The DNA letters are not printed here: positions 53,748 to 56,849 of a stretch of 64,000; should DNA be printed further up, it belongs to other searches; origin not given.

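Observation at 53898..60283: Predicted exported glycogen-synthase-like GT5 with an unknown C-terminal domain, next to a beta-propeller/PLC-type phosphoesterase and an MBL hydrolase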

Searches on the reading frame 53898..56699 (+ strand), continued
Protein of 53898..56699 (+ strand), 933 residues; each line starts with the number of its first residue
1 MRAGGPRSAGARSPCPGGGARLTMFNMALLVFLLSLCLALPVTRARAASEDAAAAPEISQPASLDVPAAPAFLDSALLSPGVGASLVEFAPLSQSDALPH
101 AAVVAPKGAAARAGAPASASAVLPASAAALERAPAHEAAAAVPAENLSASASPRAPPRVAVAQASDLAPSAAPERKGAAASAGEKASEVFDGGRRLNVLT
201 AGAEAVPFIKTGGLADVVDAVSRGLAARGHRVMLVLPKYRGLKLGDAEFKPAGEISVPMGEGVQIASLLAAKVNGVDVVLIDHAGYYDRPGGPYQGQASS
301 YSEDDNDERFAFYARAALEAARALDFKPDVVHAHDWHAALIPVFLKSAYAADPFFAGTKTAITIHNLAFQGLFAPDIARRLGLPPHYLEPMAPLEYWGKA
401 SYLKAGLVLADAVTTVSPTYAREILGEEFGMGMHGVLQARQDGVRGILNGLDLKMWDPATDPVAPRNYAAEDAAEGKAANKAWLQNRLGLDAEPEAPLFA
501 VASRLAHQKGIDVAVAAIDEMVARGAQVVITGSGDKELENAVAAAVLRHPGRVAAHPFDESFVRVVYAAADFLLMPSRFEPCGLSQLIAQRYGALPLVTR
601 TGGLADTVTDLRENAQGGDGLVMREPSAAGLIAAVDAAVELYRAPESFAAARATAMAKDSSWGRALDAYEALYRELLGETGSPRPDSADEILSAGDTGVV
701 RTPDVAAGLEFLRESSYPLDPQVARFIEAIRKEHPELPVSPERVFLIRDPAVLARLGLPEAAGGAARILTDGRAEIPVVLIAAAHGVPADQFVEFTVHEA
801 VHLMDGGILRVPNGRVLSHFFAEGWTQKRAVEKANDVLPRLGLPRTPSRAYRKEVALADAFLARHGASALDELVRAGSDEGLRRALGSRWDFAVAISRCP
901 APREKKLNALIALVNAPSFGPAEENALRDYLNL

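Call 5: find_homologous_proteins(query=window:53898-56699:+)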
Query window:53898-56699:+ (933 aa): 1425 proteins with E <= 0.001 among 8000 candidates; the best 120 are listed.
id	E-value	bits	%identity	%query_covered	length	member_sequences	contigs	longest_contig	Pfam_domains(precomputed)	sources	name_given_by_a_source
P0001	0.0e+0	1965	100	98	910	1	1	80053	PF00534.27,PF13579.13,PF08323.18,PF13439.13,PF20706.4,PF13692.13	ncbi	-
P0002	4.6e-264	897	78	54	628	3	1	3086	PF00534.27,PF13579.13,PF08323.18,PF13439.13,PF20706.4,PF13692.13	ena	-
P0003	2.9e-245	835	75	53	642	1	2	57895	PF00534.27,PF13579.13,PF08323.18,PF13439.13,PF20706.4,PF13692.13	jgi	jgi:starch synthase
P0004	7.2e-230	784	72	53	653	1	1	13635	PF00534.27,PF13579.13,PF08323.18,PF13439.13,PF20706.4,PF13692.13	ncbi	-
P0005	4.2e-227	775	70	54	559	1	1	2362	PF00534.27,PF13579.13,PF08323.18,PF13439.13,PF20706.4,PF13692.13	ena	-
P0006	4.5e-226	771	67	56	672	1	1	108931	PF00534.27,PF13579.13,PF08323.18,PF13439.13,PF20706.4,PF13692.13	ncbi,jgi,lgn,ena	jgi:starch synthase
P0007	5.6e-225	768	68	56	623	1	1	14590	PF00534.27,PF13579.13,PF08323.18,PF13439.13,PF20706.4,PF13692.13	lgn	-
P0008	1.2e-222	760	69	54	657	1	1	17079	PF00534.27,PF13579.13,PF08323.18,PF13439.13,PF20706.4,PF13692.13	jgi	jgi:starch synthase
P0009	1.0e-221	757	70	55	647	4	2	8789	PF00534.27,PF13579.13,PF08323.18,PF13439.13,PF20706.4,PF13692.13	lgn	-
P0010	1.1e-221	757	69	53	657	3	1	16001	PF00534.27,PF13579.13,PF08323.18,PF13439.13,PF20706.4,PF13692.13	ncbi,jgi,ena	jgi:starch synthase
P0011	1.6e-221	756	67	55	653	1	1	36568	PF00534.27,PF13579.13,PF08323.18,PF13439.13,PF20706.4,PF13692.13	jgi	jgi:starch synthase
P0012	1.8e-220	753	68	56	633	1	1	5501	PF00534.27,PF13579.13,PF08323.18,PF13439.13,PF20706.4,PF13692.13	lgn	-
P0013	7.2e-220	751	68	54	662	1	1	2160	PF00534.27,PF13579.13,PF08323.18,PF13439.13,PF13692.13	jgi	-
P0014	3.5e-218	745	67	55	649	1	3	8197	PF00534.27,PF13579.13,PF08323.18,PF13439.13,PF20706.4,PF13692.13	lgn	-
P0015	3.6e-218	745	64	55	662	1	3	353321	PF00534.27,PF13579.13,PF08323.18,PF13439.13,PF20706.4,PF13692.13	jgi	jgi:starch synthase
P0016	1.0e-217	744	69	53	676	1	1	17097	PF00534.27,PF13579.13,PF08323.18,PF13439.13,PF20706.4,PF13692.13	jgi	jgi:starch synthase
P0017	3.2e-217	742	68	52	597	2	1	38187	PF00534.27,PF13579.13,PF08323.18,PF13439.13,PF20706.4,PF13692.13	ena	-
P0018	5.3e-217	741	67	54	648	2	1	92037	PF00534.27,PF13579.13,PF08323.18,PF13439.13,PF20706.4,PF13692.13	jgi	jgi:starch synthase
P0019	1.9e-215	736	66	55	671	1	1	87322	PF00534.27,PF13579.13,PF08323.18,PF13439.13,PF20706.4,PF13692.13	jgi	jgi:starch synthase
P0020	3.4e-215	735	68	53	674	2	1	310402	PF00534.27,PF08323.18,PF13439.13,PF20706.4,PF13692.13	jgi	jgi:starch synthase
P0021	1.9e-214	733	68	55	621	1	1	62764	PF00534.27,PF13579.13,PF08323.18,PF13439.13,PF13692.13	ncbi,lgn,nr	ncbi:MAG: glycogen synthase GlgA [Elusimicrobia bacterium]|nr:glycogen synthase GlgA [Elusimicrobiot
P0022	6.2e-209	715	67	53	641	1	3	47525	PF00534.27,PF13579.13,PF08323.18,PF13439.13,PF20706.4,PF13692.13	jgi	-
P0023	5.5e-185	635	60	52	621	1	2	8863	PF00534.27,PF13579.13,PF08323.18,PF13439.13,PF20706.4,PF13692.13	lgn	-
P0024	4.1e-184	632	55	66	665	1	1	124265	PF00534.27,PF13579.13,PF08323.18,PF13439.13,PF20706.4,PF13692.13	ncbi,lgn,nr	ncbi:MAG: glycogen/starch synthase [Elusimicrobia bacterium]|nr:glycogen/starch synthase [Elusimicro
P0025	4.6e-184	632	55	69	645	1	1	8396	PF00534.27,PF13579.13,PF08323.18,PF13439.13,PF20706.4,PF13692.13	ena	-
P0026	1.5e-180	621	60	54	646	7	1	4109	PF00534.27,PF13579.13,PF08323.18,PF13439.13,PF13692.13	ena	-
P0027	1.9e-180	620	52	70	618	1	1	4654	PF00534.27,PF13579.13,PF08323.18,PF13439.13,PF20706.4,PF13692.13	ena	-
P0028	3.7e-180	619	60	55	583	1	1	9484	PF00534.27,PF13579.13,PF08323.18,PF13439.13,PF20706.4,PF13692.13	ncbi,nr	ncbi:MAG: glycogen/starch synthase, partial [Elusimicrobia bacterium]|nr:glycogen/starch synthase [E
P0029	5.1e-180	619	57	61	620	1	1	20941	PF00534.27,PF13579.13,PF08323.18,PF13439.13,PF20706.4,PF13692.13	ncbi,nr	ncbi:MAG: glycogen/starch synthase [Elusimicrobia bacterium]|nr:glycogen/starch synthase [Elusimicro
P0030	1.1e-179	618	57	61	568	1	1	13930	PF00534.27,PF13579.13,PF08323.18,PF13439.13,PF20706.4,PF13692.13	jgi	-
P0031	4.8e-179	616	57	53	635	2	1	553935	PF00534.27,PF13579.13,PF08323.18,PF13439.13,PF20706.4,PF13692.13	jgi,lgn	-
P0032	1.1e-178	615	59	56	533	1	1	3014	PF00534.27,PF13579.13,PF08323.18,PF13439.13,PF20706.4,PF13692.13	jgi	-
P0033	4.7e-178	612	60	54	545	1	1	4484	PF00534.27,PF13579.13,PF08323.18,PF13439.13,PF20706.4,PF13692.13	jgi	jgi:starch synthase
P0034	2.3e-177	610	59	53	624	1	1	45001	PF00534.27,PF13579.13,PF08323.18,PF13439.13,PF20706.4,PF13692.13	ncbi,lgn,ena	-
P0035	2.8e-177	610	54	67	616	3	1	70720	PF00534.27,PF13579.13,PF08323.18,PF13439.13,PF20706.4,PF13692.13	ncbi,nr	ncbi:MAG: glycogen/starch synthase [Elusimicrobiota bacterium]|nr:glycogen/starch synthase [Elusimic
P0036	5.7e-177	609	58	58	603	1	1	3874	PF00534.27,PF13579.13,PF08323.18,PF13439.13,PF13692.13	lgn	-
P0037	7.3e-177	608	60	53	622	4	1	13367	PF00534.27,PF13579.13,PF08323.18,PF13439.13,PF20706.4,PF13692.13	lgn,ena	-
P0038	5.5e-176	606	60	53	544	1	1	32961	PF00534.27,PF13579.13,PF08323.18,PF13439.13,PF20706.4,PF13692.13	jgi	jgi:starch synthase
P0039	1.3e-175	604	55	64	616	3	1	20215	PF00534.27,PF13579.13,PF08323.18,PF13439.13,PF20706.4,PF13692.13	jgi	jgi:starch synthase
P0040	2.7e-175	603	61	54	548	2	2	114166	PF00534.27,PF13579.13,PF08323.18,PF13439.13,PF20706.4,PF13692.13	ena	-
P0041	3.0e-175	603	57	60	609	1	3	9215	PF00534.27,PF13579.13,PF08323.18,PF13439.13,PF20706.4,PF13692.13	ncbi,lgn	-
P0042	3.6e-175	603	58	54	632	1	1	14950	PF00534.27,PF13579.13,PF08323.18,PF13439.13,PF20706.4,PF13692.13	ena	-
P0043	1.1e-174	601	57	58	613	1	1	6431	PF00534.27,PF13579.13,PF08323.18,PF13439.13,PF20706.4,PF13692.13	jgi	-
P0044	1.7e-174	601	55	61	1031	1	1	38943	PF00534.27,PF13579.13,PF08323.18,PF13439.13,PF20706.4,PF13692.13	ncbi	-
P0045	2.5e-174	600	58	56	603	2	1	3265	PF00534.27,PF13579.13,PF08323.18,PF13439.13,PF20706.4,PF13692.13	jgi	jgi:starch synthase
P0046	3.3e-174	600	57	52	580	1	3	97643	PF00534.27,PF13579.13,PF08323.18,PF13439.13,PF13692.13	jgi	jgi:starch synthase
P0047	3.6e-174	600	57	58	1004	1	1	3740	PF00534.27,PF13579.13,PF08323.18,PF13439.13,PF20706.4,PF13692.13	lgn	-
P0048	4.4e-174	599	58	55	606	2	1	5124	PF00534.27,PF13579.13,PF08323.18,PF13439.13,PF20706.4,PF13692.13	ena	-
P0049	4.7e-174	599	54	62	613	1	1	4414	PF00534.27,PF13579.13,PF08323.18,PF13439.13,PF20706.4,PF13692.13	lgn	-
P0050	5.5e-174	599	58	53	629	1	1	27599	PF00534.27,PF13579.13,PF08323.18,PF13439.13,PF20706.4,PF13692.13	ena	-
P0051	1.5e-173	598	58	55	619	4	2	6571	PF00534.27,PF13579.13,PF08323.18,PF13439.13,PF20706.4,PF13692.13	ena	-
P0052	3.9e-173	596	59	52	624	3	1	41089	PF00534.27,PF13579.13,PF08323.18,PF13439.13,PF20706.4,PF13692.13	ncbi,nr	ncbi:MAG: glycogen synthase [Elusimicrobia bacterium]|nr:glycogen synthase [Elusimicrobiota bacteriu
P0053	5.5e-173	596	58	56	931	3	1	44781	PF00534.27,PF13579.13,PF08323.18,PF13439.13,PF20706.4,PF13692.13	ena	-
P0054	6.7e-172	592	59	54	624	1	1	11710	PF00534.27,PF13579.13,PF08323.18,PF13439.13,PF20706.4,PF13692.13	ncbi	-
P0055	1.6e-171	591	59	53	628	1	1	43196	PF00534.27,PF13579.13,PF08323.18,PF13439.13,PF20706.4,PF13692.13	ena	-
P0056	2.5e-171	590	57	54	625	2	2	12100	PF00534.27,PF13579.13,PF08323.18,PF13439.13,PF20706.4,PF13692.13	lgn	-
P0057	4.1e-171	589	60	53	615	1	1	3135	PF00534.27,PF13579.13,PF08323.18,PF13439.13,PF20706.4,PF13692.13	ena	-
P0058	4.1e-171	589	57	58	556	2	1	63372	PF00534.27,PF13579.13,PF08323.18,PF13439.13,PF20706.4,PF13692.13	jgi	-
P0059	6.4e-170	585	59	52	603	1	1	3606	PF00534.27,PF13579.13,PF08323.18,PF13439.13,PF20706.4,PF13692.13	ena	-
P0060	7.7e-170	585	57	56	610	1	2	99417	PF00534.27,PF13579.13,PF08323.18,PF13439.13,PF20706.4,PF13692.13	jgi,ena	-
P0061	1.6e-169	584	57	54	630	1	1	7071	PF00534.27,PF13579.13,PF08323.18,PF13439.13,PF20706.4,PF13692.13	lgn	-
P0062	3.2e-169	583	59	53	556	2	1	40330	PF00534.27,PF13579.13,PF08323.18,PF13439.13,PF20706.4,PF13692.13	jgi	-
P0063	5.4e-169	582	56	57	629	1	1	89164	PF00534.27,PF13579.13,PF08323.18,PF13439.13,PF20706.4,PF13692.13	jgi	jgi:starch synthase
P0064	1.8e-168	581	54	60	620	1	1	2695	PF00534.27,PF13579.13,PF08323.18,PF13439.13,PF20706.4,PF13692.13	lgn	-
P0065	1.9e-167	577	56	54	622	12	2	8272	PF00534.27,PF13579.13,PF08323.18,PF13439.13,PF20706.4,PF13692.13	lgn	-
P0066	2.7e-166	573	56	55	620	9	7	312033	PF00534.27,PF13579.13,PF08323.18,PF13439.13,PF20706.4,PF13692.13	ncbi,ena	-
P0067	9.0e-166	572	57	53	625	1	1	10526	PF00534.27,PF13579.13,PF08323.18,PF13439.13,PF20706.4,PF13692.13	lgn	-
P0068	1.1e-163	565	58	53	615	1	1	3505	PF00534.27,PF13579.13,PF08323.18,PF13439.13,PF20706.4,PF13692.13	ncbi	-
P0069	9.2e-162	558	53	59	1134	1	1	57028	PF00128.32,PF00534.27,PF13579.13,PF08323.18,PF13439.13,PF20706.4,PF13692.13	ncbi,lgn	-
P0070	2.3e-157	544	56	52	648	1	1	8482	PF00534.27,PF13579.13,PF08323.18,PF13439.13,PF20706.4,PF13692.13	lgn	-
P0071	8.6e-157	542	56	52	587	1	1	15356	PF00534.27,PF13579.13,PF08323.18,PF13439.13,PF20706.4,PF13692.13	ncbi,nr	ncbi:MAG: glycogen synthase [Elusimicrobia bacterium]|nr:glycogen synthase [Elusimicrobiota bacteriu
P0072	3.2e-156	540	55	52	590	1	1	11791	PF00534.27,PF13579.13,PF08323.18,PF13439.13,PF20706.4,PF13692.13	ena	-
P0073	1.9e-154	534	53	52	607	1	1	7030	PF00534.27,PF13579.13,PF08323.18,PF13439.13,PF20706.4,PF13692.13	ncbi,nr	ncbi:MAG: glycogen synthase [Elusimicrobia bacterium]|nr:glycogen synthase [Elusimicrobiota bacteriu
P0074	6.7e-153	529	53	55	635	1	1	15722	PF00534.27,PF13579.13,PF08323.18,PF13439.13,PF20706.4,PF13692.13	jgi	jgi:starch synthase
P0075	3.3e-152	527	54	52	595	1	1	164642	PF00534.27,PF13579.13,PF08323.18,PF13439.13,PF20706.4,PF13692.13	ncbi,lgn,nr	ncbi:MAG: glycogen synthase [Elusimicrobia bacterium]|nr:glycogen synthase [Elusimicrobiota bacteriu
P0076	8.7e-148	512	51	60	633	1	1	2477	PF00534.27,PF13579.13,PF08323.18,PF13439.13,PF20706.4,PF13692.13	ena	-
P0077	7.4e-147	509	51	55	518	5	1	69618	PF00534.27,PF13579.13,PF08323.18,PF13439.13,PF13692.13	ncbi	ncbi:MAG: glycogen/starch synthase, partial [Elusimicrobiota bacterium]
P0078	1.1e-146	509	51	53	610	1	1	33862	PF00534.27,PF13579.13,PF08323.18,PF13439.13,PF13692.13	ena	-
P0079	2.1e-146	508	48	57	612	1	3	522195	PF00534.27,PF13579.13,PF08323.18,PF13439.13,PF13692.13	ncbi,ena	-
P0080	5.4e-146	506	47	60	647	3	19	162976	PF00534.27,PF13579.13,PF08323.18,PF13439.13,PF13692.13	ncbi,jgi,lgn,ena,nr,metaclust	ncbi:MAG: glycogen synthase [Elusimicrobia bacterium CG_4_9_14_3_um_filter_62_55]|nr:MAG: glycogen s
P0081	1.2e-145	505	45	65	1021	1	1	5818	PF00534.27,PF13579.13,PF08323.18,PF13439.13,PF13692.13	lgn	-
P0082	1.3e-143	498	49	56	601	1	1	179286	PF00534.27,PF13579.13,PF08323.18,PF13439.13,PF20706.4,PF13692.13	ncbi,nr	ncbi:MAG: glycogen synthase [Elusimicrobia bacterium]|nr:glycogen synthase [Elusimicrobiota bacteriu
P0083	8.0e-143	496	48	57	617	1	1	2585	PF00534.27,PF13579.13,PF08323.18,PF13439.13,PF20706.4,PF13692.13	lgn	-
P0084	1.5e-141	492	45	64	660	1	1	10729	PF00534.27,PF13579.13,PF08323.18,PF13439.13,PF20706.4,PF13692.13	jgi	-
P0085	1.8e-141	491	47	56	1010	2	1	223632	PF00534.27,PF13579.13,PF08323.18,PF13439.13,PF13692.13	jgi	jgi:starch synthase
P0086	7.8e-141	489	44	62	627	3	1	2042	PF00534.27,PF13579.13,PF08323.18,PF13439.13,PF13692.13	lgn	-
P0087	9.1e-141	489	50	55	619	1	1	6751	PF00534.27,PF13579.13,PF08323.18,PF13439.13,PF20706.4,PF13692.13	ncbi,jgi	ncbi:MAG: glycogen/starch synthase [Elusimicrobiota bacterium]|jgi:starch synthase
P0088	2.4e-140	488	49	60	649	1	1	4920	PF00534.27,PF13579.13,PF08323.18,PF13439.13,PF20706.4,PF13692.13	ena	-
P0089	6.3e-140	486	51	53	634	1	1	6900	PF00534.27,PF13579.13,PF08323.18,PF13439.13,PF13692.13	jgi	jgi:starch synthase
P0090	6.6e-140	486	49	52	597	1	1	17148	PF00534.27,PF13579.13,PF08323.18,PF13439.13,PF13692.13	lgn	-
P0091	6.7e-139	483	51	52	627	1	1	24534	PF00534.27,PF13579.13,PF08323.18,PF13439.13,PF13692.13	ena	-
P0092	1.5e-138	482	51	52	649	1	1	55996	PF00534.27,PF13579.13,PF08323.18,PF13439.13,PF13692.13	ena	-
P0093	2.4e-133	464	49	53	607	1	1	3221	PF00534.27,PF13579.13,PF08323.18,PF13439.13,PF13692.13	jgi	jgi:starch synthase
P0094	9.2e-132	459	50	52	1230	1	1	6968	PF00128.32,PF00534.27,PF13579.13,PF08323.18,PF13439.13,PF20706.4,PF13692.13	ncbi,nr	ncbi:MAG: glycogen/starch synthase, partial [Elusimicrobiota bacterium]|nr:glycogen/starch synthase 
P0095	4.7e-131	457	49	52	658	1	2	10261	PF00534.27,PF13579.13,PF08323.18,PF13439.13,PF13692.13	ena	-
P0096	2.5e-119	418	47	52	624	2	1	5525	PF00534.27,PF13579.13,PF08323.18,PF13439.13,PF20706.4,PF13692.13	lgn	-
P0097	3.2e-119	418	44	57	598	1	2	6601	PF00534.27,PF13579.13,PF08323.18,PF13439.13,PF13692.13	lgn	-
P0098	1.9e-115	405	44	52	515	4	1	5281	PF00534.27,PF13579.13,PF08323.18,PF13439.13,PF13692.13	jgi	jgi:starch synthase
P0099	3.8e-115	404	46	53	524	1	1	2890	PF00534.27,PF13579.13,PF08323.18,PF13439.13,PF13692.13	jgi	jgi:starch synthase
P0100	9.4e-114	400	45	52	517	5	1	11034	PF00534.27,PF08323.18,PF13439.13,PF13692.13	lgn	-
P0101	1.1e-113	399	44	52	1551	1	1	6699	PF00128.32,PF00534.27,PF13579.13,PF08323.18,PF13439.13,PF20706.4,PF13692.13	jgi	jgi:ADP-glucose type glycogen/starch synthase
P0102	1.3e-113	399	41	60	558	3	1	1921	PF00534.27,PF13579.13,PF08323.18,PF13439.13,PF20706.4,PF13692.13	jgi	jgi:starch synthase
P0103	1.6e-113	399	44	52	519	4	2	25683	PF00534.27,PF08323.18,PF13439.13,PF13692.13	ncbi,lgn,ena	-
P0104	2.6e-113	398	47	52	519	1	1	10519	PF00534.27,PF13579.13,PF08323.18,PF13439.13,PF20706.4,PF13692.13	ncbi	-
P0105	4.7e-113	397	43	52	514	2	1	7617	PF00534.27,PF13579.13,PF08323.18,PF13439.13,PF13692.13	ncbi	-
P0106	1.8e-112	395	42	52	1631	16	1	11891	PF00128.32,PF00534.27,PF13579.13,PF08323.18,PF13692.13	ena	-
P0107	1.8e-112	395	43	52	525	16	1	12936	PF00534.27,PF13579.13,PF08323.18,PF13439.13,PF13692.13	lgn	-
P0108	1.3e-111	393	43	52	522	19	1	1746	PF00534.27,PF08323.18,PF13439.13,PF13692.13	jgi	-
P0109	1.4e-111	392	42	51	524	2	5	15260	PF00534.27,PF13579.13,PF08323.18,PF13439.13,PF20706.4,PF13692.13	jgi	jgi:starch synthase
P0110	6.2e-111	390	43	55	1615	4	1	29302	PF00128.32,PF00534.27,PF08323.18,PF20706.4,PF13692.13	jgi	jgi:ADP-glucose type glycogen/starch synthase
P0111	9.8e-111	390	43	59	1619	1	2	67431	PF00128.32,PF00534.27,PF08323.18,PF20706.4,PF13692.13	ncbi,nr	ncbi:MAG: glycogen synthase GlgA [Deltaproteobacteria bacterium]|nr:MAG: glycogen synthase GlgA [Del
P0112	1.1e-110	390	45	52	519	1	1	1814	PF00534.27,PF13579.13,PF08323.18,PF13439.13,PF13692.13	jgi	jgi:starch synthase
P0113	1.3e-110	389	42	52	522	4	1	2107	PF00534.27,PF08323.18,PF13439.13,PF13692.13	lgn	-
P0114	2.2e-110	388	45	52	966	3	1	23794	PF00534.27,PF13579.13,PF08323.18,PF20706.4,PF13692.13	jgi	-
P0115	1.8e-109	385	46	52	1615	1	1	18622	PF00128.32,PF00534.27,PF08323.18,PF20706.4,PF13692.13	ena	-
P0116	2.8e-109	385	42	52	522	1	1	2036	PF00534.27,PF08323.18,PF13692.13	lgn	-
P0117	3.3e-109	385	44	54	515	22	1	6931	PF00534.27,PF13579.13,PF08323.18,PF13439.13,PF13692.13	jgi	jgi:starch synthase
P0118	8.3e-109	383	43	51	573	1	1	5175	PF00534.27,PF13579.13,PF08323.18,PF13439.13,PF13692.13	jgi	jgi:starch synthase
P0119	1.0e-108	383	41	52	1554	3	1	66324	PF00128.32,PF00534.27,PF13579.13,PF08323.18,PF13692.13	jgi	-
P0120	1.3e-108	383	44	51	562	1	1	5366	PF00534.27,PF13579.13,PF08323.18,PF13439.13,PF13692.13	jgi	jgi:starch synthase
